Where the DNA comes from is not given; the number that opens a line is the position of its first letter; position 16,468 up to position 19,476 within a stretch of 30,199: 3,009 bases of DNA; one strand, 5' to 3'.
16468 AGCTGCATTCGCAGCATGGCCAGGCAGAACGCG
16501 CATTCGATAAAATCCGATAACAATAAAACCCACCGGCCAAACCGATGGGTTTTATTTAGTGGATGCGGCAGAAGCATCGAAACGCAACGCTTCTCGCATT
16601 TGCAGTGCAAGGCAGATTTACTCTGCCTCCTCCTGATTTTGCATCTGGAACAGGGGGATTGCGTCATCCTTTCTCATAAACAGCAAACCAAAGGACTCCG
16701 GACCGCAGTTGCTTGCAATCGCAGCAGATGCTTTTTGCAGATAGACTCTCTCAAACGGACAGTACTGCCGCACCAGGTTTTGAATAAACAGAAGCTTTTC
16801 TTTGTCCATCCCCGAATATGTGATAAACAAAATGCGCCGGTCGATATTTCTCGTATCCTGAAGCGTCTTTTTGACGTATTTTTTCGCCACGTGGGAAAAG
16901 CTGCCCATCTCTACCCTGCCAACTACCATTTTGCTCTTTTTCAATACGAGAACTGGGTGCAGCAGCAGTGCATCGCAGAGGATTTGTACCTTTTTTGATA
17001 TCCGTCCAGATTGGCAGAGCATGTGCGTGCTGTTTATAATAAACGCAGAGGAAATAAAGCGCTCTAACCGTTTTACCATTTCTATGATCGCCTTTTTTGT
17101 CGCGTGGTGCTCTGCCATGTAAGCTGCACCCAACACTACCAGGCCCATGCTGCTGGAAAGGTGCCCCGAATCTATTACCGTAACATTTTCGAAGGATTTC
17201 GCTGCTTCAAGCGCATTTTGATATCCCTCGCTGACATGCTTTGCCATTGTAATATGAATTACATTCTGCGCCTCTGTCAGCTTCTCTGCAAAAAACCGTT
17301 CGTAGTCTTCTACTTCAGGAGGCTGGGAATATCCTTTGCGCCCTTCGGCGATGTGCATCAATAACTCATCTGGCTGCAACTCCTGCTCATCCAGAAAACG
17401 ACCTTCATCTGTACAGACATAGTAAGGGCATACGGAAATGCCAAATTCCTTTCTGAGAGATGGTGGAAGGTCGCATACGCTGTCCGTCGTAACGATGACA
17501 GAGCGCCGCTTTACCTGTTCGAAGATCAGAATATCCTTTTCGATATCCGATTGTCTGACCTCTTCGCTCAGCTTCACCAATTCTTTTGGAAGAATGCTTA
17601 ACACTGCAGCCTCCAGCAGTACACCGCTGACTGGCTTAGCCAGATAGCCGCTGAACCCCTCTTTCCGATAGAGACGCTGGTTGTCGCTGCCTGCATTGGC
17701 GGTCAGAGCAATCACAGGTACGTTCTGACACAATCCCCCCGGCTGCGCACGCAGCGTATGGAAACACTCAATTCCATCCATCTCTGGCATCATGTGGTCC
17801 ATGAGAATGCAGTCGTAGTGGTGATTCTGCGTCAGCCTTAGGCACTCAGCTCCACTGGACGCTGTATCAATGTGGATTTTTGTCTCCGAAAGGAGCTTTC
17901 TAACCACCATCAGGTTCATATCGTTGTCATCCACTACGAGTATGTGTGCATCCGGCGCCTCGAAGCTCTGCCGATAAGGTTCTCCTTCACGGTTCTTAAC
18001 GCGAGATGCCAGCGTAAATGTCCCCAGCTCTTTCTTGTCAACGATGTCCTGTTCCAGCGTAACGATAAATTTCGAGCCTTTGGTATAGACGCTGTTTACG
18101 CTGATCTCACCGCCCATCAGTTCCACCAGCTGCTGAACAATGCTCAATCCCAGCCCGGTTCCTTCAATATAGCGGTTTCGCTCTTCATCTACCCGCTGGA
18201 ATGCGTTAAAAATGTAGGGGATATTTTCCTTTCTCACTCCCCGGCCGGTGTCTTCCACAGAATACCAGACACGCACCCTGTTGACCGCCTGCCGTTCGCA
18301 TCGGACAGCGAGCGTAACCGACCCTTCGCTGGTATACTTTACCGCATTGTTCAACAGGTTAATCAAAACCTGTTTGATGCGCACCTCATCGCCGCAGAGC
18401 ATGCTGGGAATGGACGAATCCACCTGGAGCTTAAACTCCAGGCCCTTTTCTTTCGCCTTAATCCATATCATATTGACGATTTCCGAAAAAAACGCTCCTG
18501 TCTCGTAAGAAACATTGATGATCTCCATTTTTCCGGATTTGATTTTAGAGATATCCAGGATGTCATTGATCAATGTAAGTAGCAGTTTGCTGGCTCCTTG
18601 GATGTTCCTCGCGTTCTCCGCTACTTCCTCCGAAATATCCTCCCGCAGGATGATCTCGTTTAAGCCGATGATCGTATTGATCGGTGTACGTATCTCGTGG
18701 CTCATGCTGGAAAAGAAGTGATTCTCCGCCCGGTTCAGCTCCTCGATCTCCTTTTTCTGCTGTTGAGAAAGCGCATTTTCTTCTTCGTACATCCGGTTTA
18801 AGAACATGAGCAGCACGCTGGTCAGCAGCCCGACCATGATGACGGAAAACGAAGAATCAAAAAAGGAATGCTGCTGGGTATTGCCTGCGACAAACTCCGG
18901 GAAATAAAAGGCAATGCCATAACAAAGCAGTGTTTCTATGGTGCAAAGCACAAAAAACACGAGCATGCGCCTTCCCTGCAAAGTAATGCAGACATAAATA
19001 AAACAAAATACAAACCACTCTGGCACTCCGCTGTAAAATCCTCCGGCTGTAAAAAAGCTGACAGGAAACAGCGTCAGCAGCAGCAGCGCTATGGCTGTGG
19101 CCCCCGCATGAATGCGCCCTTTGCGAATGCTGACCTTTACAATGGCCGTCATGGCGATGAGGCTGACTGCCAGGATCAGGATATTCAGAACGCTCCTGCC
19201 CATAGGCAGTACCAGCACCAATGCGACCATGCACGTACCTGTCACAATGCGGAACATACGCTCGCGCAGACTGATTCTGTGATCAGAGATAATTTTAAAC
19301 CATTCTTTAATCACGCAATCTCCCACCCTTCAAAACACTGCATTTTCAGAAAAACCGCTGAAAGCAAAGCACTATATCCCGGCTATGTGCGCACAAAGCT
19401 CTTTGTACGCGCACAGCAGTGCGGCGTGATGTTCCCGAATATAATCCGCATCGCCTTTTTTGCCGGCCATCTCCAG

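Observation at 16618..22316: Three-gene phosphorelay operon whose terminal member is a hybrid histidine kinase fused to a DegV fatty-acid-binding domain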

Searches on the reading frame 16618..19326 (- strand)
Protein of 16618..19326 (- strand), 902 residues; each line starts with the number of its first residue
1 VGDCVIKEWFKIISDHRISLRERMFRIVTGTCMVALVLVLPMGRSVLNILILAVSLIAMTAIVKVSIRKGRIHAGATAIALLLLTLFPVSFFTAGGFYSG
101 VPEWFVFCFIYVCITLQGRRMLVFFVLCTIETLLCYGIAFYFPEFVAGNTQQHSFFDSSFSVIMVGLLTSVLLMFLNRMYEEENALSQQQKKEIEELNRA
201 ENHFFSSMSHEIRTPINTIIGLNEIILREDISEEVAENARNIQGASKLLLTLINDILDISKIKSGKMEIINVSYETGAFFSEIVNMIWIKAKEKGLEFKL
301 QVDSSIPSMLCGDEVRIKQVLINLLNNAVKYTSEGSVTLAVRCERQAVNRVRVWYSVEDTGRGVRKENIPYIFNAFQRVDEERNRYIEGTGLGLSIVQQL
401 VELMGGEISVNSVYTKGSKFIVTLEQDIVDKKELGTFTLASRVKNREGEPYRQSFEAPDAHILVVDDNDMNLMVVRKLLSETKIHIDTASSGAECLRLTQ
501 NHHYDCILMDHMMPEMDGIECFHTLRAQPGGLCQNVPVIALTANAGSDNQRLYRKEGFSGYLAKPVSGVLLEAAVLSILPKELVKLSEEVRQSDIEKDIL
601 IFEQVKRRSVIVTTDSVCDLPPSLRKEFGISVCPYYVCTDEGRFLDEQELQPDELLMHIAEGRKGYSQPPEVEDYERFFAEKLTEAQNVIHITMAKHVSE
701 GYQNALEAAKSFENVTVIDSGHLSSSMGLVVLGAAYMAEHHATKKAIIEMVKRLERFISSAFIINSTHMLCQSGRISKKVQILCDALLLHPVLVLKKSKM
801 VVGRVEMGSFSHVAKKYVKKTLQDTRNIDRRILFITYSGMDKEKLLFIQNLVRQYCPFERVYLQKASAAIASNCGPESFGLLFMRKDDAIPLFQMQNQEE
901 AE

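Call 3: search_protein_families(library=pfam, proteins=[window:16618-19326:-], max_evalue=0.1)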
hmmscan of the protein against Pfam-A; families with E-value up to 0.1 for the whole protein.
window:16618-19326:- (902 aa): 6 families
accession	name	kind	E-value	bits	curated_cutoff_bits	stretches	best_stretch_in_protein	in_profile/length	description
PF02645.21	DegV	-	4.3e-39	135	27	1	611-885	3-279/280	Uncharacterised protein, DegV family COG1307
PF02518.31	HATPase_c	-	2.6e-27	95.9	26.4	1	312-426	1-109/111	Histidine kinase-, DNA gyrase B-, and HSP90-like ATPase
PF00072.30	Response_reg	-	1.8e-24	86.4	30.2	1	462-574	1-109/111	Response regulator receiver domain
PF00512.31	HisKA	-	8.3e-16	58.2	26.9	1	202-265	3-66/66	His Kinase A (phospho-acceptor) domain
PF03419.18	Peptidase_U4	-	0.033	13.9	28.4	1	46-186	9-142/284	Sporulation factor SpoIIGA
PF13690.11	CheX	-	0.049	14.1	27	0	280-319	46-82/94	Chemotaxis phosphatase CheX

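Call 4: search_protein_families(library=ncbifam, proteins=[window:16618-19326:-], max_evalue=0.01)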
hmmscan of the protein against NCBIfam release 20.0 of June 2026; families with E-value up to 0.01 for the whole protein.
window:16618-19326:- (902 aa): 144 families (the best 25 are shown)
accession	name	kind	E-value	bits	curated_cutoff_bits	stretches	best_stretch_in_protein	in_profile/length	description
TIGR02956.1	TMAO_torS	equivalog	4.5e-93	313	676.5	1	173-596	436-837/967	TMAO reductase system sensor histidine kinase/response regulator TorS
NF008318.0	PRK11107.1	equivalog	2.2e-90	304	890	2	190-430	282-522/920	two-component sensor histidine kinase BarA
NF011874.0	PRK15347.1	equivalog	5.8e-80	269.5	852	2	188-424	385-612/921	two component system sensor kinase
NF008302.0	PRK11091.1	equivalog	3.1e-78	263.8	838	1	189-593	271-657/779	aerobic respiration two-component sensor histidine kinase ArcB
NF041947.1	LuxQ_Vibrio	equivalog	1.1e-76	258.5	1200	1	186-575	457-835/843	quorum-sensing autoinducer 2 sensor kinase/phosphatase LuxQ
NF045901.1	HisKinLetSLeg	equivalog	8.3e-72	242.5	1650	2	179-426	271-518/906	two-component system sensor histidine kinase LetS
NF038297.2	hybrid_HK_HrmK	equivalog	2.1e-71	241.3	725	1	188-573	222-602/607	hybrid histidine kinase/response regulator HrmK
NF008099.0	PRK10841.1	equivalog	3.5e-62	210.4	920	2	185-424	455-688/949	two-component system sensor histidine kinase RcsC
NF046044.1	PnpS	equivalog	1.2e-53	182.5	400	1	193-424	162-389/390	two-component system histidine kinase PnpS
NF008543.0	PRK11466.1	equivalog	3e-51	174.3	982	1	188-600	431-818/914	TMAO reductase system sensor histidine kinase/response regulator TorS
NF041832.1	near_NosP_CTERM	subfamily_domain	3.3e-47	161.3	400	1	196-577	2-368/370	NahK/ErcS family hybrid sensor histidine kinase/response regulator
NF047874.1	MASE3_PAS_HK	subfamily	3.6e-45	154.9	560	1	188-434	385-633/655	MASE3 domain-containing sensor histidine kinase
TIGR00762.1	DegV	domain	2.8e-44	151.4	99.7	1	612-883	3-275/276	DegV family EDD domain-containing protein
TIGR02966.1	phoR_proteo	equivalog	3.9e-42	144.5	334.2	1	177-423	90-332/333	phosphate regulon sensor histidine kinase PhoR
NF047465.1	hybrid_HK_LvrA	exception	1.6e-41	142.2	1200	1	174-574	176-579/819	hybrid histidine kinase/response regulator LvrA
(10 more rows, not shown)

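Call 6: find_homologous_proteins(query=window:16618-19326:-, max_evalue=1e-10)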
Query window:16618-19326:- (902 aa): 7998 proteins with E <= 1e-10 among 8000 candidates; the best 120 are listed.
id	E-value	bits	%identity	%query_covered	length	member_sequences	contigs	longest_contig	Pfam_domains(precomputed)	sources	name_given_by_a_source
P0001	0.0e+0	2000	100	100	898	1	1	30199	PF02518.32,PF00512.32,PF02645.22,PF00072.31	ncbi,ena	-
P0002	0.0e+0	1791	88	99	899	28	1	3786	PF02518.32,PF00512.32,PF02645.22,PF00072.31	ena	-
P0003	0.0e+0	1789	88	99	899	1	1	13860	PF02518.32,PF00512.32,PF02645.22,PF00072.31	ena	-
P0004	0.0e+0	1789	88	99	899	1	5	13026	PF02518.32,PF00512.32,PF02645.22,PF00072.31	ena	-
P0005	0.0e+0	1788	88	99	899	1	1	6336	PF02518.32,PF00512.32,PF02645.22,PF00072.31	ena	-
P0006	0.0e+0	1773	87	99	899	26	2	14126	PF02518.32,PF00512.32,PF02645.22,PF00072.31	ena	-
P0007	0.0e+0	1770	87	99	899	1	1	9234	PF02518.32,PF00512.32,PF02645.22,PF00072.31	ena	-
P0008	0.0e+0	1769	86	99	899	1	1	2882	PF02518.32,PF00512.32,PF02645.22,PF00072.31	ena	-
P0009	0.0e+0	1760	87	100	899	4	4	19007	PF02518.32,PF00512.32,PF02645.22,PF00072.31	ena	-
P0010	0.0e+0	1756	86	100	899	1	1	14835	PF02518.32,PF00512.32,PF02645.22,PF00072.31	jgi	jgi:DegV family protein with EDD domain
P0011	0.0e+0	1756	85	99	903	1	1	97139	PF02518.32,PF00512.32,PF02645.22,PF00072.31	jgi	jgi:DegV family protein with EDD domain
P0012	0.0e+0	1755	86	100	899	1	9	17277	PF02518.32,PF00512.32,PF02645.22,PF00072.31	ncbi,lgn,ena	-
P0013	0.0e+0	1755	86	100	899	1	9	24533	PF02518.32,PF00512.32,PF02645.22,PF00072.31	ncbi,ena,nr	ncbi:MAG: DegV family EDD domain-containing protein [Oscillibacter sp.]|nr:DegV family protein [uncu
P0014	0.0e+0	1755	86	100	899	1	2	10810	PF02518.32,PF00512.32,PF02645.22,PF00072.31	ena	-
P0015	0.0e+0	1754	86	100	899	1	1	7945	PF02518.32,PF00512.32,PF02645.22,PF00072.31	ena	-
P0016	0.0e+0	1753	86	99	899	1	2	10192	PF02518.32,PF00512.32,PF02645.22,PF00072.31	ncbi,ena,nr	ncbi:MAG: DegV family EDD domain-containing protein [Oscillospiraceae bacterium]|nr:DegV family EDD 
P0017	0.0e+0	1752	85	99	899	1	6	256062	PF02518.32,PF00512.32,PF02645.22,PF00072.31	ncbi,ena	-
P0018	0.0e+0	1752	86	100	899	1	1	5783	PF02518.32,PF00512.32,PF02645.22,PF00072.31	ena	-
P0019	0.0e+0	1751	86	99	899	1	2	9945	PF02518.32,PF00512.32,PF02645.22,PF00072.31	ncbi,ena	-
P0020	0.0e+0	1751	85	99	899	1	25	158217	PF02518.32,PF00512.32,PF02645.22,PF00072.31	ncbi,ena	-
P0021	0.0e+0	1750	85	99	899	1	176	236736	PF02518.32,PF00512.32,PF02645.22,PF00072.31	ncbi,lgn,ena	-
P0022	0.0e+0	1750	85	99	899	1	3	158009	PF02518.32,PF00512.32,PF02645.22,PF00072.31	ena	-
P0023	0.0e+0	1750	85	99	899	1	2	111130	PF02518.32,PF00512.32,PF02645.22,PF00072.31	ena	-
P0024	0.0e+0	1750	85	99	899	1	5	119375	PF02518.32,PF00512.32,PF02645.22,PF00072.31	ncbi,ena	-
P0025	0.0e+0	1750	85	99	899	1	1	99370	PF02518.32,PF00512.32,PF02645.22,PF00072.31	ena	-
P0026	0.0e+0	1749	86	99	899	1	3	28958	PF02518.32,PF00512.32,PF02645.22,PF00072.31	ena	-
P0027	0.0e+0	1749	85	99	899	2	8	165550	PF02518.32,PF00512.32,PF02645.22,PF00072.31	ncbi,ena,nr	ncbi:MAG: DegV family EDD domain-containing protein [Oscillospiraceae bacterium]|nr:DegV family EDD 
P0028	0.0e+0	1749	85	99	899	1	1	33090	PF02518.32,PF00512.32,PF02645.22,PF00072.31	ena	-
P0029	0.0e+0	1748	86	100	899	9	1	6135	PF02518.32,PF00512.32,PF02645.22,PF00072.31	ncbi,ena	-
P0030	0.0e+0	1748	86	100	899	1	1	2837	PF02518.32,PF00512.32,PF02645.22,PF00072.31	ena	-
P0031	0.0e+0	1747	86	99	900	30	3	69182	PF02518.32,PF00512.32,PF02645.22,PF00072.31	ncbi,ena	-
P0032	0.0e+0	1745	85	99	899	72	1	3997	PF02518.32,PF00512.32,PF02645.22,PF00072.31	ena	-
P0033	0.0e+0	1744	85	99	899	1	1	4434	PF02518.32,PF00512.32,PF02645.22,PF00072.31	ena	-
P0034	0.0e+0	1743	85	99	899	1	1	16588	PF02518.32,PF00512.32,PF02645.22,PF00072.31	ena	-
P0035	0.0e+0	1742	85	99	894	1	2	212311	PF02518.32,PF00512.32,PF02645.22,PF00072.31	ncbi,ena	-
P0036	0.0e+0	1738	85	100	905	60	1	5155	PF02518.32,PF00512.32,PF02645.22,PF00072.31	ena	-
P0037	0.0e+0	1736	84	99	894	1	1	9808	PF02518.32,PF00512.32,PF02645.22,PF00072.31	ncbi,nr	ncbi:MAG: DegV family EDD domain-containing protein [Oscillospiraceae bacterium]|nr:DegV family EDD 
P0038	0.0e+0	1735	85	99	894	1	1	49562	PF02518.32,PF00512.32,PF02645.22,PF00072.31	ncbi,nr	ncbi:MAG: DegV family EDD domain-containing protein [Oscillospiraceae bacterium]|nr:DegV family EDD 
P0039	0.0e+0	1734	85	99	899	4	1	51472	PF02518.32,PF00512.32,PF02645.22,PF00072.31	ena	-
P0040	0.0e+0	1734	84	99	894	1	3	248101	PF02518.32,PF00512.32,PF02645.22,PF00072.31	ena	-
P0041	0.0e+0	1734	84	99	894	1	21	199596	PF02518.32,PF00512.32,PF02645.22,PF00072.31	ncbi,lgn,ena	-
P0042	0.0e+0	1733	84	99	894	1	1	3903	PF02518.32,PF00512.32,PF02645.22,PF00072.31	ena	-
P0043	0.0e+0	1732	85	99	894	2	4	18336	PF02518.32,PF00512.32,PF02645.22,PF00072.31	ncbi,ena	-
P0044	0.0e+0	1732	85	99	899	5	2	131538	PF02518.32,PF00512.32,PF02645.22,PF00072.31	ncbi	-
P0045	0.0e+0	1731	84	99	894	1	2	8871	PF02518.32,PF00512.32,PF02645.22,PF00072.31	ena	-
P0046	0.0e+0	1729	84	99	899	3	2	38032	PF02518.32,PF00512.32,PF02645.22,PF00072.31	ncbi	-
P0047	0.0e+0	1729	85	99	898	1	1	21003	PF02518.32,PF00512.32,PF02645.22,PF00072.31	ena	-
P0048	0.0e+0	1728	84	99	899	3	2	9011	PF02518.32,PF00512.32,PF02645.22,PF00072.31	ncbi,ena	-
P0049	0.0e+0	1728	85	99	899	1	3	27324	PF02518.32,PF00512.32,PF02645.22,PF00072.31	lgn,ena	-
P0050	0.0e+0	1728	85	99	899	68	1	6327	PF02518.32,PF00512.32,PF02645.22,PF00072.31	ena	-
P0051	0.0e+0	1725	85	99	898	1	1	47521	PF02518.32,PF00512.32,PF02645.22,PF00072.31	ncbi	-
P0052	0.0e+0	1724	85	99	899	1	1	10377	PF02518.32,PF00512.32,PF02645.22,PF00072.31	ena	-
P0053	0.0e+0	1723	84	100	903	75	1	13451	PF02518.32,PF00512.32,PF02645.22,PF00072.31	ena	-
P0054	0.0e+0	1721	85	99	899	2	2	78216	PF02518.32,PF00512.32,PF02645.22,PF00072.31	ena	-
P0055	0.0e+0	1721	84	99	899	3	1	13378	PF02518.32,PF00512.32,PF02645.22,PF00072.31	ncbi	-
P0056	0.0e+0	1720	84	99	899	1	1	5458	PF02518.32,PF00512.32,PF02645.22,PF00072.31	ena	-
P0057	0.0e+0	1720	84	99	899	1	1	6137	PF02518.32,PF00512.32,PF02645.22,PF00072.31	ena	-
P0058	0.0e+0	1720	84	99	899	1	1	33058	PF02518.32,PF00512.32,PF02645.22,PF00072.31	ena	-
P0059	0.0e+0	1719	84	99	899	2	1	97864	PF02518.32,PF00512.32,PF02645.22,PF00072.31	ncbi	-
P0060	0.0e+0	1718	84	99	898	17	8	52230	PF02518.32,PF00512.32,PF02645.22,PF00072.31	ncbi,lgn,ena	-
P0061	0.0e+0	1718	84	99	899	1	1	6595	PF02518.32,PF00512.32,PF02645.22,PF00072.31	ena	-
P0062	0.0e+0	1718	84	99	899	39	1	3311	PF02518.32,PF00512.32,PF02645.22,PF00072.31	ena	-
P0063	0.0e+0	1718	84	99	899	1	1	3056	PF02518.32,PF00512.32,PF02645.22,PF00072.31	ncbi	-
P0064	0.0e+0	1717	84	99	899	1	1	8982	PF02518.32,PF00512.32,PF02645.22,PF00072.31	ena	-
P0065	0.0e+0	1717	84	99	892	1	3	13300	PF02518.32,PF00512.32,PF02645.22,PF00072.31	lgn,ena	-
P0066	0.0e+0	1717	84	99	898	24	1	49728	PF02518.32,PF00512.32,PF02645.22,PF00072.31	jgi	jgi:DegV family protein with EDD domain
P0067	0.0e+0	1717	84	99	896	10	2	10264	PF02518.32,PF00512.32,PF02645.22,PF00072.31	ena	-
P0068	0.0e+0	1717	84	99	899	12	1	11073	PF02518.32,PF00512.32,PF02645.22,PF00072.31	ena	-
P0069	0.0e+0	1716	84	99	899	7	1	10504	PF02518.32,PF00512.32,PF02645.22,PF00072.31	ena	-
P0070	0.0e+0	1716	85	99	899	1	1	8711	PF02518.32,PF00512.32,PF02645.22,PF00072.31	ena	-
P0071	0.0e+0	1715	84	99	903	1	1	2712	PF02518.32,PF00512.32,PF02645.22,PF00072.31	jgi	-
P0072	0.0e+0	1715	84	99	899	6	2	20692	PF02518.32,PF00512.32,PF02645.22,PF00072.31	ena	-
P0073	0.0e+0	1713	84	99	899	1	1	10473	PF02518.32,PF00512.32,PF02645.22,PF00072.31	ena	-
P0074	0.0e+0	1713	84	99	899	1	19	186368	PF02518.32,PF00512.32,PF02645.22,PF00072.31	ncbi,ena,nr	ncbi:MAG: DegV family EDD domain-containing protein [Oscillibacter sp.]|nr:DegV family EDD domain-co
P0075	0.0e+0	1713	84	99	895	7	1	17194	PF02518.32,PF00512.32,PF02645.22,PF00072.31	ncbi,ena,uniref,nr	ncbi:DegV family protein [Anaerotruncus colihominis]|uniref:DegV family protein n=1 Tax=Anaerotruncu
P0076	0.0e+0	1713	84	99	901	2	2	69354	PF02518.32,PF00512.32,PF02645.22,PF00072.31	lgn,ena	-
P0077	0.0e+0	1712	84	99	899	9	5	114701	PF02518.32,PF00512.32,PF02645.22,PF00072.31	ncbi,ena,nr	ncbi:MAG: DegV family EDD domain-containing protein [Oscillibacter sp.]|nr:DegV family protein [uncu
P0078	0.0e+0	1711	83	99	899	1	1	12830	PF02518.32,PF00512.32,PF02645.22,PF00072.31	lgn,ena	-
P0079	0.0e+0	1711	84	99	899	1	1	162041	PF02518.32,PF00512.32,PF02645.22,PF00072.31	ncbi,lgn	ncbi:DegV family protein [Oscillospiraceae bacterium 38-13]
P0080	0.0e+0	1710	83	99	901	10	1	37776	PF02518.32,PF00512.32,PF02645.22,PF00072.31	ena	-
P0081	0.0e+0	1710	83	99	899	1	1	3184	PF02518.32,PF00512.32,PF02645.22,PF00072.31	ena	-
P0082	0.0e+0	1710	83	99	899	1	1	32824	PF02518.32,PF00512.32,PF02645.22,PF00072.31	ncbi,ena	-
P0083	0.0e+0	1710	83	99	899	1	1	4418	PF02518.32,PF00512.32,PF02645.22,PF00072.31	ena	-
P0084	0.0e+0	1709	83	100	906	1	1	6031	PF02518.32,PF00512.32,PF02645.22,PF00072.31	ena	-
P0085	0.0e+0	1709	83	99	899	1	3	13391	PF02518.32,PF00512.32,PF02645.22,PF00072.31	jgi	jgi:DegV family protein with EDD domain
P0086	0.0e+0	1709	84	99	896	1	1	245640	PF02518.32,PF00512.32,PF02645.22,PF00072.31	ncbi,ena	-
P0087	0.0e+0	1709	84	99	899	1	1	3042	PF02518.32,PF00512.32,PF02645.22,PF00072.31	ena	-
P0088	0.0e+0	1708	84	100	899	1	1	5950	PF02518.32,PF00512.32,PF02645.22,PF00072.31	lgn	-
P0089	0.0e+0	1708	83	99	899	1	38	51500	PF02518.32,PF00512.32,PF02645.22,PF00072.31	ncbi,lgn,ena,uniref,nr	ncbi:MAG: DegV family EDD domain-containing protein [Oscillibacter sp.]|uniref:DegV family protein n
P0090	0.0e+0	1708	83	99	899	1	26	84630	PF02518.32,PF00512.32,PF02645.22,PF00072.31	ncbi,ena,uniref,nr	ncbi:DegV family protein [uncultured Oscillibacter sp.]|uniref:DegV family protein n=1 Tax=unculture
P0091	0.0e+0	1708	83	99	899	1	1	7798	PF02518.32,PF00512.32,PF02645.22,PF00072.31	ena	-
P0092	0.0e+0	1708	83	99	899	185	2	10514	PF02518.32,PF00512.32,PF02645.22,PF00072.31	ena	-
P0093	0.0e+0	1708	83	99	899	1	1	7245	PF02518.32,PF00512.32,PF02645.22,PF00072.31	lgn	-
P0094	0.0e+0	1708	84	99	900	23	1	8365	PF02518.32,PF00512.32,PF02645.22,PF00072.31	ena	-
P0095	0.0e+0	1708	83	100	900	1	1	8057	PF02518.32,PF00512.32,PF02645.22,PF00072.31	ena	-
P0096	0.0e+0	1707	83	99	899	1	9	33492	PF02518.32,PF00512.32,PF02645.22,PF00072.31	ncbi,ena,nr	nr:DegV family protein [uncultured Oscillibacter sp.]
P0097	0.0e+0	1707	83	99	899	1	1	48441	PF02518.32,PF00512.32,PF02645.22,PF00072.31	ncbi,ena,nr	nr:DegV family protein [uncultured Oscillibacter sp.]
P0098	0.0e+0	1707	84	99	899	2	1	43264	PF02518.32,PF00512.32,PF02645.22,PF00072.31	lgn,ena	-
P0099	0.0e+0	1707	83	99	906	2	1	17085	PF02518.32,PF00512.32,PF02645.22,PF00072.31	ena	-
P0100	0.0e+0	1706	83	99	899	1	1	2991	PF02518.32,PF00512.32,PF02645.22,PF00072.31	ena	-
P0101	0.0e+0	1705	84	99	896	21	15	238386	PF02518.32,PF00512.32,PF02645.22,PF00072.31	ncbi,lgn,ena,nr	ncbi:MAG: DegV family EDD domain-containing protein [Oscillospiraceae bacterium]|nr:DegV family EDD 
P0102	0.0e+0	1705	83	100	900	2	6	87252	PF02518.32,PF00512.32,PF02645.22,PF00072.31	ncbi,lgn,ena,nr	ncbi:MAG: DegV family EDD domain-containing protein [Hespellia sp.]|nr:DegV family EDD domain-contai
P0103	0.0e+0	1705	83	99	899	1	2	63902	PF02518.32,PF00512.32,PF02645.22,PF00072.31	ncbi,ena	-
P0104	0.0e+0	1705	84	99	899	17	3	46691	PF02518.32,PF00512.32,PF02645.22,PF00072.31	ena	-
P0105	0.0e+0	1705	83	99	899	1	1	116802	PF02518.32,PF00512.32,PF02645.22,PF00072.31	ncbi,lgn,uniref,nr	ncbi:DegV family protein [Acutalibacter caecimuris]|uniref:DegV family protein n=1 Tax=Acutalibacter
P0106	0.0e+0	1704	83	100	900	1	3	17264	PF02518.32,PF00512.32,PF02645.22,PF00072.31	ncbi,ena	-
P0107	0.0e+0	1704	83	100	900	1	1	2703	PF02518.32,PF00512.32,PF02645.22,PF00072.31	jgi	-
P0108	0.0e+0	1704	83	99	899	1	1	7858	PF02518.32,PF00512.32,PF02645.22,PF00072.31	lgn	-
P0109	0.0e+0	1704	83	99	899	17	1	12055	PF02518.32,PF00512.32,PF02645.22,PF00072.31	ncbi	-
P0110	0.0e+0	1703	85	97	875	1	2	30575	PF02518.32,PF00512.32,PF02645.22,PF00072.31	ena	-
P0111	0.0e+0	1703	83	99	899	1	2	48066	PF02518.32,PF00512.32,PF02645.22,PF00072.31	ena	-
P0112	0.0e+0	1703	83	99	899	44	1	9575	PF02518.32,PF00512.32,PF02645.22,PF00072.31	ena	-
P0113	0.0e+0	1703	83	100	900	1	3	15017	PF02518.32,PF00512.32,PF02645.22,PF00072.31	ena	-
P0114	0.0e+0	1703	83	100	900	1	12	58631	PF02518.32,PF00512.32,PF02645.22,PF00072.31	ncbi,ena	-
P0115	0.0e+0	1703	83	99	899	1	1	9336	PF02518.32,PF00512.32,PF02645.22,PF00072.31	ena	-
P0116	0.0e+0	1702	84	99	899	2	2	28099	PF02518.32,PF00512.32,PF02645.22,PF00072.31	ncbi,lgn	ncbi:DegV family protein [Oscillospiraceae bacterium 44-34]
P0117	0.0e+0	1702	84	99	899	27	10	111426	PF02518.32,PF00512.32,PF02645.22,PF00072.31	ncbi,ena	-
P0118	0.0e+0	1702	83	99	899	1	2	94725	PF02518.32,PF00512.32,PF02645.22,PF00072.31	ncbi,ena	-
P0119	0.0e+0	1702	83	99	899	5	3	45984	PF02518.32,PF00512.32,PF02645.22,PF00072.31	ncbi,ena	-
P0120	0.0e+0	1702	83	100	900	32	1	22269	PF02518.32,PF00512.32,PF02645.22,PF00072.31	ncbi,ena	-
